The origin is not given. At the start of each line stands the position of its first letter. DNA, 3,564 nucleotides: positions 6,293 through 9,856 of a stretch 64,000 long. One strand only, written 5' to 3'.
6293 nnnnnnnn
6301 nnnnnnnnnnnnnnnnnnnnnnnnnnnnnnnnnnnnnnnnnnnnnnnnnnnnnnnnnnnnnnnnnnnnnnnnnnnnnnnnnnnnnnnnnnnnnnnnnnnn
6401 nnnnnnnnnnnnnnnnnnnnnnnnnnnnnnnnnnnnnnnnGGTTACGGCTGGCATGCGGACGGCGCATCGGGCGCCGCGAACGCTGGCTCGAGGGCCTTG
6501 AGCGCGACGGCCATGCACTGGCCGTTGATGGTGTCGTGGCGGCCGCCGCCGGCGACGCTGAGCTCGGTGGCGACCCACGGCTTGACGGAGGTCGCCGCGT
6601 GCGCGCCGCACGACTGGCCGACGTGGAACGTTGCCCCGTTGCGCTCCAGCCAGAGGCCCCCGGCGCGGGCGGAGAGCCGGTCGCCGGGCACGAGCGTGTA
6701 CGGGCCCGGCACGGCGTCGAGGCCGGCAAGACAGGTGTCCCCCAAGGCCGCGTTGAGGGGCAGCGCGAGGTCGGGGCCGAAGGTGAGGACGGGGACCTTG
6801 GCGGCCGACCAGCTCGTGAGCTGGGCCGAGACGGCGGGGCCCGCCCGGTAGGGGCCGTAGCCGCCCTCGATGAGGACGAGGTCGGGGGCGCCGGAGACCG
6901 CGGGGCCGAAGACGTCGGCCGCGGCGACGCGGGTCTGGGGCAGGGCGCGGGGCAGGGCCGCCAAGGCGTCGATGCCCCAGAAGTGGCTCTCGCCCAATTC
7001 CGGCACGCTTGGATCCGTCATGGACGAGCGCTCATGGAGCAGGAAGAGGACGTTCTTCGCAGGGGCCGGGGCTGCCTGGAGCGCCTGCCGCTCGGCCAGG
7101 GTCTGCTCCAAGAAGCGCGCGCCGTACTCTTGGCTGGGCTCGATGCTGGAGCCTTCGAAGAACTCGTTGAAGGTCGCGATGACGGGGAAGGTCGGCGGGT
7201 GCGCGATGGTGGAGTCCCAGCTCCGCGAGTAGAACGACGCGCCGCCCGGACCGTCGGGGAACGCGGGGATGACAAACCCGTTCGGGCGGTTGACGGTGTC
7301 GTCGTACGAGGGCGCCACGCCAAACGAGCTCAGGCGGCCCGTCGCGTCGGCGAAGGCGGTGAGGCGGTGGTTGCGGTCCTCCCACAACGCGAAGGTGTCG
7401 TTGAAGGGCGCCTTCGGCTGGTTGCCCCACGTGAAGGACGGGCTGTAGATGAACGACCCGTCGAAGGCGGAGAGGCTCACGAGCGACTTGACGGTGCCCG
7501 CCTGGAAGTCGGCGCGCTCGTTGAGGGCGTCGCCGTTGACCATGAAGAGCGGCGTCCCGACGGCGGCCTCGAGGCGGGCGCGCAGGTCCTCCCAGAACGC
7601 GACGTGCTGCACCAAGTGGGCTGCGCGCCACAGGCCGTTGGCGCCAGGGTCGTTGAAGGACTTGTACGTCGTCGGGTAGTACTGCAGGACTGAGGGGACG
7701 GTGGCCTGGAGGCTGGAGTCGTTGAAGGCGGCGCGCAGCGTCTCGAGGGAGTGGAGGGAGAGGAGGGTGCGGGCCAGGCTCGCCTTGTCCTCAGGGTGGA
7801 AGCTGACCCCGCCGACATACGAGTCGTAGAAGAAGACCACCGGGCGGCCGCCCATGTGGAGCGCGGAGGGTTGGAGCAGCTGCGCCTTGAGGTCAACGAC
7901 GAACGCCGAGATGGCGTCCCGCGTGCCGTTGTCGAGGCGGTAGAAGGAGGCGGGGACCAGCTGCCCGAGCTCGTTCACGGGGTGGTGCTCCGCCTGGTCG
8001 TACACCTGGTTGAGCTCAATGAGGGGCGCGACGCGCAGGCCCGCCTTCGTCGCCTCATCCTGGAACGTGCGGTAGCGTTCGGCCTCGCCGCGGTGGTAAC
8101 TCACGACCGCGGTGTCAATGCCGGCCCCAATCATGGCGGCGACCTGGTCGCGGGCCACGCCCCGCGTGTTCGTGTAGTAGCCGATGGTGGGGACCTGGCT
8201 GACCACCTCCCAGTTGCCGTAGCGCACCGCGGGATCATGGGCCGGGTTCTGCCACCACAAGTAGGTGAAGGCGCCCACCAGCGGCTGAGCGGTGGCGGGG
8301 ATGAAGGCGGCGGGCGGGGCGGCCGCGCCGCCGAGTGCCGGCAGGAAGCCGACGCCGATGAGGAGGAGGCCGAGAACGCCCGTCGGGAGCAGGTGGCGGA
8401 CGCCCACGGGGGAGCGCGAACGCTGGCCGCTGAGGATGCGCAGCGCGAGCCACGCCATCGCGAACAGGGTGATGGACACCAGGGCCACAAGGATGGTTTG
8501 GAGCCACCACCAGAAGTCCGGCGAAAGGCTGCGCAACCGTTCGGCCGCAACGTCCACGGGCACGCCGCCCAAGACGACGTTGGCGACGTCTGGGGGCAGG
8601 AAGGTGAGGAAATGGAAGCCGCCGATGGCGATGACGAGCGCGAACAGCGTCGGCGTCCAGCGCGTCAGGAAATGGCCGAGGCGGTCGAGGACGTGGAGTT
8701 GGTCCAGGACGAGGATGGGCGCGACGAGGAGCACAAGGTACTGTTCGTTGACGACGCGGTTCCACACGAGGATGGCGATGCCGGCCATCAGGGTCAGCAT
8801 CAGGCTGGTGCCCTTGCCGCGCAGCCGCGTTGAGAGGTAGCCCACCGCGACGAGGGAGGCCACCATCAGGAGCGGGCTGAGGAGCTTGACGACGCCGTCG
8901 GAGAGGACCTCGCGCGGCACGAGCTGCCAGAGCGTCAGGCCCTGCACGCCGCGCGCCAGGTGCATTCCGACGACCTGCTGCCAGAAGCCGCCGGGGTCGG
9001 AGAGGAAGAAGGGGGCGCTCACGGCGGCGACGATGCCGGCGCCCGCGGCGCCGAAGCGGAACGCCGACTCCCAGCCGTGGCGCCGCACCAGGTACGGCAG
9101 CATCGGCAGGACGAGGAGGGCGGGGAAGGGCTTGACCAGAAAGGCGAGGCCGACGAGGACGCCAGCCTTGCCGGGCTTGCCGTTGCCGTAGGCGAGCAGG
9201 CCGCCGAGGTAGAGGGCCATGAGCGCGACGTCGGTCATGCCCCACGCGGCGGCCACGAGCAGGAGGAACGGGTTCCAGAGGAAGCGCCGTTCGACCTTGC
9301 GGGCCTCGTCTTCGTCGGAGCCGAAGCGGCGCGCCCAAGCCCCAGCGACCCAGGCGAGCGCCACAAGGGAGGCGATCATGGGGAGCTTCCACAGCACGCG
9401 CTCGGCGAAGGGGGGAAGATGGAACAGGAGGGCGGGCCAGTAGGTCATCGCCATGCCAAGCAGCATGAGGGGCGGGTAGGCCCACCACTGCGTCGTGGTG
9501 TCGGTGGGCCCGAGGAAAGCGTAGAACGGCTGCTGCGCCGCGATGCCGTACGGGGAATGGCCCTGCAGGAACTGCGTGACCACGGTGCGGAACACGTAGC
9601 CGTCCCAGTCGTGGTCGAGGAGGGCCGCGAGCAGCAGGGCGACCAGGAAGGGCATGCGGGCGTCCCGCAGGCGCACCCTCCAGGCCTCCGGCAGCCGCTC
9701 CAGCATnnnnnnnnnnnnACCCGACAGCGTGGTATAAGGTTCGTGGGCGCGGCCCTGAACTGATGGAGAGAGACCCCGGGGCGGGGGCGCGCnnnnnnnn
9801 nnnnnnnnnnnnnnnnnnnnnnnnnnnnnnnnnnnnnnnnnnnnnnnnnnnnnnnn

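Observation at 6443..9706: Unusually large GT-C membrane protein with a 500-aa C-terminal ectodomain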

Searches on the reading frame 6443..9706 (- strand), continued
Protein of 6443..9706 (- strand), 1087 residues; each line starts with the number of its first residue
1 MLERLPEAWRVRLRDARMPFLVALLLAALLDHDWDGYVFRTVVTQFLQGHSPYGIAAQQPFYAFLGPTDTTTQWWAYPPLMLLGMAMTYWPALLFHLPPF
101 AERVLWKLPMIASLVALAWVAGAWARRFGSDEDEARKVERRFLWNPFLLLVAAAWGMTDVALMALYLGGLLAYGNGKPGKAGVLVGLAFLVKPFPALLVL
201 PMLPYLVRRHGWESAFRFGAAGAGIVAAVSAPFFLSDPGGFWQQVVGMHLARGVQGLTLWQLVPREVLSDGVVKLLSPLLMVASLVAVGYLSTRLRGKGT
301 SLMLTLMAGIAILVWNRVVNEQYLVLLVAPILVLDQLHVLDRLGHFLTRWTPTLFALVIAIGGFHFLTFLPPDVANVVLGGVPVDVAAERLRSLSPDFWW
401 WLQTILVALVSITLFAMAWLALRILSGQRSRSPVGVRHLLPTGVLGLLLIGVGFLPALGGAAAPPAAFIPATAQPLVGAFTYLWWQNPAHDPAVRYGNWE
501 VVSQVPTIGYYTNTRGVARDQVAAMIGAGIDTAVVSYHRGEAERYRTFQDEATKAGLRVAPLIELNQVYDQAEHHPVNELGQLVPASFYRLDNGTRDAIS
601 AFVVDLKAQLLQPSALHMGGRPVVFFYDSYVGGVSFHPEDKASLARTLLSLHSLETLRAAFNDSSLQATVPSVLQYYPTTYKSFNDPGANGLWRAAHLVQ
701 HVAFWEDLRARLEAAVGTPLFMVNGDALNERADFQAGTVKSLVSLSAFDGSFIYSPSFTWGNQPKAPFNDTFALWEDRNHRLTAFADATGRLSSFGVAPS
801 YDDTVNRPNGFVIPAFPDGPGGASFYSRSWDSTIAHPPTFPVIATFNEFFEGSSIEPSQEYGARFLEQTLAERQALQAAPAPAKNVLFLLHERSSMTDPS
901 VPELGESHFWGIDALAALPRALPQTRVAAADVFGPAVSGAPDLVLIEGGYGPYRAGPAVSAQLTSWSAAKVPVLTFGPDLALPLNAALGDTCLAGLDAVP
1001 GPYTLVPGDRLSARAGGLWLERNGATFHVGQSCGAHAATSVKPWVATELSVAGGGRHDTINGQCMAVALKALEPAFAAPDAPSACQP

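Call 50: search_protein_families(library=pfam, proteins=[L015:4777-5856:+, L015:5868-6494:+, L015:6498-7862:+, L015:8185-8595:+, L015:8769-9329:+, L015:9301-9924:+, L015:9905-12739:+, L015:12834-13820:+, L015:14665-15642:-, L015:2929-3999:-], max_evalue=0.001)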
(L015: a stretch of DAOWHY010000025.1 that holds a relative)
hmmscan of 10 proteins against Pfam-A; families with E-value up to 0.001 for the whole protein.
L015:4777-5856:+ (359 aa): 3 families
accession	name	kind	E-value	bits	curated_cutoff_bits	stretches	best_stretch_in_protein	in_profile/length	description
PF00924.24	MS_channel_2nd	-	1.1e-20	74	20.2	1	188-255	1-67/68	Mechanosensitive ion channel, beta-domain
PF21082.3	MS_channel_3rd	-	1.7e-19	70.4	21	1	264-346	2-88/88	Mechanosensitive ion channel MscS, C-terminal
PF21088.3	MS_channel_1st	-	2e-08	34.5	23.1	1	146-187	1-42/42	Mechanosensitive ion channel, transmembrane helices 2/3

L015:5868-6494:+ (208 aa): 2 families
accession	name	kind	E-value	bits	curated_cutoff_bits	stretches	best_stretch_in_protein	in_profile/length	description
PF00702.32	Hydrolase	-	1.2e-06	29.5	26.4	1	3-155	4-180/191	haloacid dehalogenase-like hydrolase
PF12710.13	HAD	-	0.00047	21.1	27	1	3-161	1-161/189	haloacid dehalogenase-like hydrolase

L015:6498-7862:+ (454 aa): 4 families
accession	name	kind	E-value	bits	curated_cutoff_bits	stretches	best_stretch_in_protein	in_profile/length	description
PF02878.22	PGM_PMM_I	-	8.8e-37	126.3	22.5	1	8-142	3-136/138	Phosphoglucomutase/phosphomannomutase, alpha/beta/alpha domain I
PF02879.22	PGM_PMM_II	-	5.9e-21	75.4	29.3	1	165-259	7-103/103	Phosphoglucomutase/phosphomannomutase, alpha/beta/alpha domain II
PF02880.22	PGM_PMM_III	-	2.1e-13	50.8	20.7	1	280-374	21-115/115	Phosphoglucomutase/phosphomannomutase, alpha/beta/alpha domain III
PF00408.26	PGM_PMM_IV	-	1.7e-09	38.1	23.1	1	379-443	1-60/68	Phosphoglucomutase/phosphomannomutase, C-terminal domain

L015:8185-8595:+ (136 aa): 3 families
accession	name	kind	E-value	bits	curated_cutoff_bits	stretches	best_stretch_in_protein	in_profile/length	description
PF00535.33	Glycos_transf_2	-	5.1e-31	108.3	23.3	1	8-129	1-118/168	Glycosyl transferase family 2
PF10111.15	Glyco_tranf_2_2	-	1.8e-10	41.2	27.3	1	8-125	1-121/276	Glycosyltransferase like family 2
PF13641.12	Glyco_tranf_2_3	-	0.00092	19.7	27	1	7-123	3-120/230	Glycosyltransferase like family 2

L015:8769-9329:+ (186 aa): 1 family
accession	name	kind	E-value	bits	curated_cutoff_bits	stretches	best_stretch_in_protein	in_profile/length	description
PF04138.20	GtrA_DPMS_TM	-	8.3e-17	61.9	26.1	1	52-168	1-114/117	GtrA/DPMS, transmembrane domain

L015:9301-9924:+ (207 aa): 1 family
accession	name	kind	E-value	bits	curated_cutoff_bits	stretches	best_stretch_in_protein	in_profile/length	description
PF19077.6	Big_13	-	6.5e-05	23.8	27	1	71-136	24-86/102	Bacterial Ig-like domain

L015:9905-12739:+ (944 aa): 4 families
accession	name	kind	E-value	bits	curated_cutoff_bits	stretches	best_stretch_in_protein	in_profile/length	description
PF05007.19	Mannosyl_trans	-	1.5e-07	32.1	23.4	1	170-404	5-245/259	Mannosyltransferase (PIG-M)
PF16317.11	Glyco_hydro_99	-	2.4e-07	30.7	33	1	862-942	246-339/341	Glycosyl hydrolase family 99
PF09594.16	GT87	-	2.4e-06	27.9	25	1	91-335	3-235/237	Glycosyltransferase family 87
PF14307.12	Glyco_tran_WbsX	-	2.4e-06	27.7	25.1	1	668-934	143-349/350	Glycosyltransferase WbsX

L015:12834-13820:+ (328 aa): 4 families
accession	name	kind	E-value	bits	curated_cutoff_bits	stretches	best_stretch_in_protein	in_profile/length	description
PF00483.29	NTP_transferase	-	3.3e-30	105.9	21.2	1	4-218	3-239/245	Nucleotidyl transferase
PF07883.17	Cupin_2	-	6e-08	32.7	27.2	1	248-304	5-60/70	Cupin domain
PF12804.13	NTP_transf_3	-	2.1e-07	31.7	27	1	3-122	1-112/160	MobA-like NTP transferase domain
PF01050.24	MannoseP_isomer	-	2.1e-06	28.4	23.6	1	224-301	11-88/116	Mannose-6-phosphate isomerase C-terminal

L015:14665-15642:- (325 aa): 1 family
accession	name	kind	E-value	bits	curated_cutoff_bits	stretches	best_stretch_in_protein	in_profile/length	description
PF00579.31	tRNA-synt_1b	-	9.9e-70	235.6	21.1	1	3-278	4-291/292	tRNA synthetases class I (W and Y)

L015:2929-3999:- (356 aa): 3 families
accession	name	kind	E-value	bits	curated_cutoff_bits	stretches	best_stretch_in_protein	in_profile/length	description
PF06071.19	YchF-GTPase_C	-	1.6e-31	108.7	27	1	274-356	1-83/84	Protein of unknown function (DUF933)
PF01926.29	MMR_HSR1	-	1.3e-23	83.7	21.9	1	5-120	2-97/113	50S ribosome-binding GTPase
PF02421.24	FeoB_N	-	9.5e-09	35.4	27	1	5-49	3-47/156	Ferrous iron transport protein B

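Call 76: search_protein_families(library=pfam, proteins=[P0059], max_evalue=0.001)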
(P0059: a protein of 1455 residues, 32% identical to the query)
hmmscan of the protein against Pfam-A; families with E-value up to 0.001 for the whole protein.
P0059 (1455 aa): 5 families
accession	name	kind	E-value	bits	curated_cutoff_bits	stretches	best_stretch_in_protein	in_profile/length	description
PF04138.20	GtrA_DPMS_TM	-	1.5e-21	77.2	26.1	1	253-368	1-117/117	GtrA/DPMS, transmembrane domain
PF00535.33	Glycos_transf_2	-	3.6e-19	69.8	23.3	1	13-139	2-131/168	Glycosyl transferase family 2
PF09594.16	GT87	-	5.9e-11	43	25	1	450-711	1-236/237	Glycosyltransferase family 87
PF13641.12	Glyco_tranf_2_3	-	0.00021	21.8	27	1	11-127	3-126/230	Glycosyltransferase like family 2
PF06728.19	PIG-U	-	0.00058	19.5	24.5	0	462-591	68-193/378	GPI transamidase subunit PIG-U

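Call 81: search_protein_families(library=ncbifam, proteins=[L002:8864-9904:-, L002:7910-8956:+, L002:5363-6934:+], max_evalue=0.001)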
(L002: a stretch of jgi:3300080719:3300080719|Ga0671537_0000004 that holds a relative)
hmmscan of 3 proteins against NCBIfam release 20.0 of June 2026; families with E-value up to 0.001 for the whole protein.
L002:8864-9904:- (346 aa): 3 families
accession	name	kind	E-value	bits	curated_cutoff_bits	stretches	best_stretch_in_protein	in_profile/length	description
TIGR00374.1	TIGR00374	subfamily_domain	2.4e-27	96.2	43.2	1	22-310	4-312/323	flippase-like domain-containing protein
NF053789.1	GlcN_PG_flip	equivalog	9.3e-10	38.3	320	1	16-305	5-311/327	glucosaminyl phosphatidylglycerol flippase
NF033480.1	bifunc_MprF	equivalog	1.8e-06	26.5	600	1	203-296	196-282/841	bifunctional lysylphosphatidylglycerol flippase/synthetase MprF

L002:7910-8956:+ (348 aa): 28 families (the best 25 are shown)
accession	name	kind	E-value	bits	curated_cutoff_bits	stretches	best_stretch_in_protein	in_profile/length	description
TIGR01934.1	MenG_MenH_UbiE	subfamily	2.2e-13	50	158.35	1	161-281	43-170/223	ubiquinone/menaquinone biosynthesis methyltransferase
NF043040.1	corrin_prot_MT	hypoth_equivalog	1.3e-12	47.6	180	1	162-260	46-150/216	corrinoid protein-associated methyltransferase CpaM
NF045667.1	MTase_DVU1556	equivalog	5.3e-12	45.6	155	1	162-263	27-125/213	DVU_1556 family methyltransferase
NF001241.0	PRK00216.1-2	equivalog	3.2e-11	43.3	327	1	151-270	45-162/231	demethylmenaquinone methyltransferase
NF007610.0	PRK10258.1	equivalog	5.4e-11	42.3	342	1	148-259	33-139/251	malonyl-ACP O-methyltransferase BioC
NF041537.1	ArsM_AhpD_UU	exception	1.2e-10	40.7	510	1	127-266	48-189/345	arsenite methyltransferase/AhpD domain selenoprotein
NF001244.0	PRK00216.1-5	equivalog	1.9e-10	40.5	216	1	156-278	47-179/236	bifunctional demethylmenaquinone methyltransferase/2-methoxy-6-polyprenyl-1,4-benzoquinol methylase UbiE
NF047649.1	MTase_UXPK_star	exception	5.1e-10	38.8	460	1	155-260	74-184/283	methyltransferase/UXPK-star double selenoprotein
NF041255.1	mycofact_MftM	equivalog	6.1e-08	32.3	200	1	162-249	144-233/289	mycofactocin oligosaccharide methyltransferase MftM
NF001240.0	PRK00216.1-1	equivalog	1.5e-07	30.7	378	1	161-271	67-184/251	bifunctional demethylmenaquinone methyltransferase/2-methoxy-6-polyprenyl-1,4-benzoquinol methylase UbiE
NF041536.1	ArsM_DUF2284_UU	exception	2.1e-07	29.7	575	1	128-259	49-182/459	arsenite methyltransferase/DUF2284 domain selenoprotein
TIGR02072.1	BioC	equivalog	2.8e-07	30.6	184.95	1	162-256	39-131/244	malonyl-ACP O-methyltransferase BioC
NF001242.0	PRK00216.1-3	equivalog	6.5e-07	29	351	1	186-280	101-203/258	bifunctional demethylmenaquinone methyltransferase/2-methoxy-6-polyprenyl-1,4-benzoquinol methylase UbiE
NF045825.1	FAmtase_mtf2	equivalog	2.5e-06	26.9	400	1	161-257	62-158/248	fatty-acid O-methyltransferase Mtf2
NF045823.1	PthPhpthDimycoMt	equivalog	3e-06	26.6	300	1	184-256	94-165/256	phthiotriol/phenolphthiotriol dimycocerosates methyltransferase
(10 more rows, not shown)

L002:5363-6934:+ (523 aa): 1 family
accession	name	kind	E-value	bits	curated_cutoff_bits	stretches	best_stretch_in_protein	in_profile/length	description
NF046093.1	AZOBR_p60025_fam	subfamily_domain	6.1e-05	22.4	150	1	90-214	95-218/232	AZOBR_p60025 family cell surface glycopolymer formation protein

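Call 94: find_homologous_proteins(query=L010:4578-6233:+, max_evalue=1e-30)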
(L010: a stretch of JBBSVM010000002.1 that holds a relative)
Query L010:4578-6233:+ (551 aa): 34 proteins with E <= 1e-30 among 8000 candidates.
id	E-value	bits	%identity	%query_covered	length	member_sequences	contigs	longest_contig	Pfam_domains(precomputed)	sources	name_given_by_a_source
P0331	0.0e+0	1222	100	99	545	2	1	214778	PF11028.15,PF13231.13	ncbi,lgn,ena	-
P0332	0.0e+0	1092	89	99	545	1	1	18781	PF11028.15,PF13231.13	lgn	-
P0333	9.6e-193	660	58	96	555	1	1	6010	PF11028.15,PF13231.13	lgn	-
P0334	2.2e-191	655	57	99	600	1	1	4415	PF13231.13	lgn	-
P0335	9.8e-190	650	59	98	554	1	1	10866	PF11028.15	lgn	-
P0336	4.0e-188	645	57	98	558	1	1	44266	PF11028.15,PF13231.13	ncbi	-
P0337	9.5e-188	643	59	99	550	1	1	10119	PF11028.15,PF13231.13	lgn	-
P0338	4.7e-186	638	57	97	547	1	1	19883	PF13231.13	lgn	-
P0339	1.4e-185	636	57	93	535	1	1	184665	PF11028.15,PF13231.13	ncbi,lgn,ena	-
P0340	7.1e-182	624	56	98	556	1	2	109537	PF11028.15,PF13231.13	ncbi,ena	ncbi:MAG: glycosyltransferase family 39 protein [Candidatus Thermoplasmatota archaeon]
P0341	1.9e-180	619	57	98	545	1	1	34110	PF11028.15,PF13231.13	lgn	-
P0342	1.2e-178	613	57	98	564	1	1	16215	PF13231.13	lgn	-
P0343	3.5e-176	605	57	94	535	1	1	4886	PF11028.15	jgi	jgi:hypothetical protein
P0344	5.1e-176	605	55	97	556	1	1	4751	PF13231.13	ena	-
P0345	6.8e-175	601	54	97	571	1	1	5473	PF13231.13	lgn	-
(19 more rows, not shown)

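Call 95: find_encoding_contigs(protein=P0339, flank=10000, max_places=3)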
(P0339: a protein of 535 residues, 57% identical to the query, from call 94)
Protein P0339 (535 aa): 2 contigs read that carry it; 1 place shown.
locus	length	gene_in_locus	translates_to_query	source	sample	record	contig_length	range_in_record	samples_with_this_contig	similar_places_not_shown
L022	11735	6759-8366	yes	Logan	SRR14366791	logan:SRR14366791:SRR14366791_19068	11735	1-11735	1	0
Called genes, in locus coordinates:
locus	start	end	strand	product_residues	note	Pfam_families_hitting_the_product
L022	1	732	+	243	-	?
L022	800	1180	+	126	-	PF05099:TerB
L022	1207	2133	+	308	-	PF00892:EamA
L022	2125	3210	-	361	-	PF01757:Acyl_transf_3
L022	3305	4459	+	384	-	PF01757:Acyl_transf_3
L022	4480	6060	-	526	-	-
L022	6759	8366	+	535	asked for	PF11028:TMEM260_N (weak), PF13231:PMT_2 (weak)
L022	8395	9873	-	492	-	-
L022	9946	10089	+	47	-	-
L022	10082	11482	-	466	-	PF00266:Aminotran_5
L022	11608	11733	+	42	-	?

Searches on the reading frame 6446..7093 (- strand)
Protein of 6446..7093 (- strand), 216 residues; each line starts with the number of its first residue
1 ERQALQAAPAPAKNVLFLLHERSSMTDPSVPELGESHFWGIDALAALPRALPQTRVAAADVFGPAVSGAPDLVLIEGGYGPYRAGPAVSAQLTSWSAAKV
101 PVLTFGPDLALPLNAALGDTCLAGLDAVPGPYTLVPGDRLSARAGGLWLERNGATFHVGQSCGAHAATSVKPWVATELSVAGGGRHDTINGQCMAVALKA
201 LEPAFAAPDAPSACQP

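Call 89: predict_structure(alignment_id=A3)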
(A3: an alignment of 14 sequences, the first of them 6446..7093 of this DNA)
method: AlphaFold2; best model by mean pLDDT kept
length: 216 residues; sequences in the alignment: 14
mean_pLDDT: 88.0   pTM: 0.87
mean pLDDT of the five models: 88.0, 85.8, 85.1, 84.8, 80.8
residues with pLDDT >= 90: 117; 70-90: 87; 50-70: 12; < 50: 0
segments of 3 or more residues with pLDDT < 50: none
pLDDT, mean of each block of 10 residues (from residue 1): 79 91 81 75 91 91 84 88 87 90 89 73 90 95 96 97 93 83 78 97 93 97
secondary structure, 60 per line:
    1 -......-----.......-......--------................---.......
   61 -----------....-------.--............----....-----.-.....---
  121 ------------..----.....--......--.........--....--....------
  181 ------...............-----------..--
elements in order: H2-7 E13-19 H21-26 H35-50 E54-60 E72-75 H86-97 E102-105 H113-117 E139-143 E146-151 E154-162 E165-168 E171-174 H187-201

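Call 91: fold_search(model_id=the predicted structure, library=pdb)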
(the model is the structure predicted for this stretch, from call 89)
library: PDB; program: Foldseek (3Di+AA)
matches with E <= 10: 1044; with E <= 0.001: 0
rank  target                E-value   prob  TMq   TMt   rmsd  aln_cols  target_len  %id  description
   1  7ac8_F                2.5e-03  0.99  0.40  0.43   6.4       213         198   11  Molecular basis for the unique allosteric activation mechanism of the heterodimeric imidazole glycerol phosphate synth (released 2021-05-19)
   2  7bob_B                4.0e-03  0.99  0.43  0.19   9.6       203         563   16  Exo-beta-1,4-mannosidase Op5Man5 from Opitutaceae bacterium strain TAV5 (released 2021-07-14)
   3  7ac8_D                4.0e-03  0.98  0.43  0.46   6.9       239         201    8  Molecular basis for the unique allosteric activation mechanism of the heterodimeric imidazole glycerol phosphate synth (released 2021-05-19)
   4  1gpw_B                4.3e-03  0.98  0.44  0.46   6.5       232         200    9  Structural evidence for ammonia tunneling across the (beta/alpha)8 barrel of the imidazole glycerol phosphate synthase (released 2002-02-10)
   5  1kxj_A                5.5e-03  0.97  0.41  0.43   6.1       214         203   10  The Crystal Structure of Glutamine Amidotransferase from Thermotoga maritima (released 2002-03-20)
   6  7bob_C                5.5e-03  0.96  0.40  0.18   7.4       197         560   14  Exo-beta-1,4-mannosidase Op5Man5 from Opitutaceae bacterium strain TAV5 (released 2021-07-14)
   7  7ac8_B                5.5e-03  0.94  0.40  0.43   7.1       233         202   10  Molecular basis for the unique allosteric activation mechanism of the heterodimeric imidazole glycerol phosphate synth (released 2021-05-19)
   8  6ru0_F                5.9e-03  0.97  0.44  0.47   6.3       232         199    9  Light-Regulation of Imidazole Glycerol Phosphate Synthase by Interference with its Allosteric Machinery through Photo- (released 2020-05-20)
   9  2wjz_D                5.9e-03  0.93  0.38  0.41   6.9       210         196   10  Crystal structure of (HisH) K181A Y138A mutant of imidazoleglycerolphosphate synthase (HisH HisF) which displays const (released 2010-08-25)
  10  4e5v_B                5.9e-03  0.92  0.33  0.26   8.8       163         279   12  Crystal structure of a Putative thua-like protein (PARMER_02418) from Parabacteroides merdae ATCC 43184 at 1.75 A reso (released 2012-04-04)
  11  3r75_A                6.6e-03  0.91  0.36  0.15   7.8       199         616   12  Crystal structure of 2-amino-2-desoxyisochorismate synthase (ADIC) synthase PhzE from Burkholderia lata 383 in complex (released 2011-03-30)
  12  6ymu_F                8.0e-03  0.96  0.43  0.46   6.5       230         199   10  Imidazole Glycerol Phosphate Synthase (released 2020-07-22)
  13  8hx9_B                8.5e-03  0.87  0.38  0.15   7.9       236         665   12  Crystal structure of 4-amino-4-deoxychorismate synthase from Streptomyces venezuelae with chorismate (released 2023-10-18)
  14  3r75_B                9.7e-03  0.94  0.41  0.17   6.0       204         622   12  Crystal structure of 2-amino-2-desoxyisochorismate synthase (ADIC) synthase PhzE from Burkholderia lata 383 in complex (released 2011-03-30)
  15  9cgy                  1.1e-02  0.89  0.38  0.13   8.0       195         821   16  Structure of the Pel modification enzyme PelA from Pseudomonas thermotolerans (released 2025-05-14)
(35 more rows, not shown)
